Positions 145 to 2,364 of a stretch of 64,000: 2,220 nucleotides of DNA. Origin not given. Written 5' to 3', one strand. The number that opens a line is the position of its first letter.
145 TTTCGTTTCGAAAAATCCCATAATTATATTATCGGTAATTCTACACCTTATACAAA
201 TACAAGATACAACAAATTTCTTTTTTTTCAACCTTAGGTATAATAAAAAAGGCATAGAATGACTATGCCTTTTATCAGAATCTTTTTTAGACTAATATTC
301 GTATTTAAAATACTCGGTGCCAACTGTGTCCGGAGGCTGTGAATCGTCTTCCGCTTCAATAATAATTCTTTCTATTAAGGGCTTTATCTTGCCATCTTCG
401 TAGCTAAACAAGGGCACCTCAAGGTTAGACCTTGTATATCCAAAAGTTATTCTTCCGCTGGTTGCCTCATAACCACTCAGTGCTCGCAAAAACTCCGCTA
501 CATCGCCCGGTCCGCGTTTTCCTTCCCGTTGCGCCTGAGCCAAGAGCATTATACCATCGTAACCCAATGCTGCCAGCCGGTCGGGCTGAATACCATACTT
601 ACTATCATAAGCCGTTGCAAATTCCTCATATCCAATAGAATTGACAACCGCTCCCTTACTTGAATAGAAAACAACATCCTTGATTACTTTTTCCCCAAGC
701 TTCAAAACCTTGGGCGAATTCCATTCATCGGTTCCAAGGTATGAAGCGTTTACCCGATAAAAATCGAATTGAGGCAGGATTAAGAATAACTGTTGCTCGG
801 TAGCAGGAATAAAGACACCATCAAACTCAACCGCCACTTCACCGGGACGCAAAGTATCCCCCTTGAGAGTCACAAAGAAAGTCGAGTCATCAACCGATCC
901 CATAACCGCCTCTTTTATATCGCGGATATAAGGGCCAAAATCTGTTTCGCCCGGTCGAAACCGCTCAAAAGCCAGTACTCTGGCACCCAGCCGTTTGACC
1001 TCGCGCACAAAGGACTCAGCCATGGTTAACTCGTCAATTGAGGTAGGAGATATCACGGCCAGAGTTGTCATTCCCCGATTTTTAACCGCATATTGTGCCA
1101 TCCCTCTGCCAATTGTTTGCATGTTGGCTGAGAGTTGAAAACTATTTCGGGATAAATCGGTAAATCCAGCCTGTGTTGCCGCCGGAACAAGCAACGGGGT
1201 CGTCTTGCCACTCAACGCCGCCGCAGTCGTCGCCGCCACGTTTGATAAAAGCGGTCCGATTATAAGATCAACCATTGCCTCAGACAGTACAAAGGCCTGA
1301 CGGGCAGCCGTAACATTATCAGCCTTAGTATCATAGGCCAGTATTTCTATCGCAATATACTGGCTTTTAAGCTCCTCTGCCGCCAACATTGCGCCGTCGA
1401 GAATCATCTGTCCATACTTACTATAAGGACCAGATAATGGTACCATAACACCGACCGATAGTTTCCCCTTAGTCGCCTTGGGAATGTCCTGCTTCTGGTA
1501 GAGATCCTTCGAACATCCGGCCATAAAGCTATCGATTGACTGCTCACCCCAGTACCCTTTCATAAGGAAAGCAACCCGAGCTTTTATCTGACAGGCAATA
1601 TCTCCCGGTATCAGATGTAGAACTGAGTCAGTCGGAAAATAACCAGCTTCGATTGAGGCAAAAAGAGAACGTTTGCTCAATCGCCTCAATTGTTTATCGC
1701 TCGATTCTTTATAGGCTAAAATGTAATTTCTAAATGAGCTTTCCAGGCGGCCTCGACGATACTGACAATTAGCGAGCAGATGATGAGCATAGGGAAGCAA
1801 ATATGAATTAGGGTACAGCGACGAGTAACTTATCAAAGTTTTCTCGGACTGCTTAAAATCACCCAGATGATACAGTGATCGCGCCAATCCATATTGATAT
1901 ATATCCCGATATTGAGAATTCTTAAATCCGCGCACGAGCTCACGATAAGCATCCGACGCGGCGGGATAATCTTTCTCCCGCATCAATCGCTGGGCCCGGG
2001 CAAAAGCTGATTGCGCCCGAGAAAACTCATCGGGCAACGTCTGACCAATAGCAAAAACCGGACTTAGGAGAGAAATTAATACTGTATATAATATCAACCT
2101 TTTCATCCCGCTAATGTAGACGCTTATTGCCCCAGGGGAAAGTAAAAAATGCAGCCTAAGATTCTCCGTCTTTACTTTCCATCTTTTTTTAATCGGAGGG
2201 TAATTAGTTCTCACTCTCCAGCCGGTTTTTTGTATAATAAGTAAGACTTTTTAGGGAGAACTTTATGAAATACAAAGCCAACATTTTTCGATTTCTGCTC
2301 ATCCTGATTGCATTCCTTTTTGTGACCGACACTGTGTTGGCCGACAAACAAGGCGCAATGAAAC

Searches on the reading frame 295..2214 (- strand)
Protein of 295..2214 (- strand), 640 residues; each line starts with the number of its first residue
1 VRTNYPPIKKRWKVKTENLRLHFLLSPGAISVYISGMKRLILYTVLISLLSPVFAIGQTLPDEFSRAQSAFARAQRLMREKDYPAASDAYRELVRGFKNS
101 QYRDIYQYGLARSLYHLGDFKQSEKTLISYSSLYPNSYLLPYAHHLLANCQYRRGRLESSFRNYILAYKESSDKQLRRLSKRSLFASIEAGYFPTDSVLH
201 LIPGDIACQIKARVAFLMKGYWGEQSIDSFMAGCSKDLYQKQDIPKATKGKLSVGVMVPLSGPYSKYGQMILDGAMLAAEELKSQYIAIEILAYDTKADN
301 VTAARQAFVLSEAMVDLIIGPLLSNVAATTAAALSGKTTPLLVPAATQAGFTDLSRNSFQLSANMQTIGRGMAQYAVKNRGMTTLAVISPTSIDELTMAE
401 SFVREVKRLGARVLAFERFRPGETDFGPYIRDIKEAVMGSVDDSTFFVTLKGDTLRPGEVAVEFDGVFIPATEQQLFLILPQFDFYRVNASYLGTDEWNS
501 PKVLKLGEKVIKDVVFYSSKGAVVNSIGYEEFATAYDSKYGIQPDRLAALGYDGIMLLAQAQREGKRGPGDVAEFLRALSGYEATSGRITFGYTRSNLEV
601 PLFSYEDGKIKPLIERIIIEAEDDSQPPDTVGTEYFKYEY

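Call 97: search_protein_families(library=padloc, alignment_id=A10, max_evalue=1e-10)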
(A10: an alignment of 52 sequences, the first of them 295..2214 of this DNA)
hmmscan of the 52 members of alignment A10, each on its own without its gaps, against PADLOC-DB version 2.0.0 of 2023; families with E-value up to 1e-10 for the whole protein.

A. member 1, window:295-2214:- (640 aa): 0 families

B. families by the number of members that match (of 52 scanned): 14 families
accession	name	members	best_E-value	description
PDLC04135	mad3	2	7.8e-31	mads_3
PDLC01995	RtcR_PspF2--CARF_AAA_HTH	1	1.1e-96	-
PDLC04783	PDC-M72A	1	4.5e-60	-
PDLC01994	RtcR_PspF1--CARF_AAA_HTH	1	1.2e-52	-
PDLC01993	RtcR--CARF_AAA_HTH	1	2e-49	-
PDLC04606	PDC-M37B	1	1.1e-42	-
PDLC04605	PDC-M37B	1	7.9e-34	-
PDLC03838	DolB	1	9.1e-33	-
PDLC02908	Ankyrin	1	5.6e-32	-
PDLC04134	mad2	1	6.8e-16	mads_2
PDLC02980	AriA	1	1.3e-15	-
PDLC01169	TPR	1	5.4e-12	TPR repeats containing protein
PDLC00915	TRIP13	1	1.6e-11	TRIP13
PDLC04164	AriA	1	4.5e-11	-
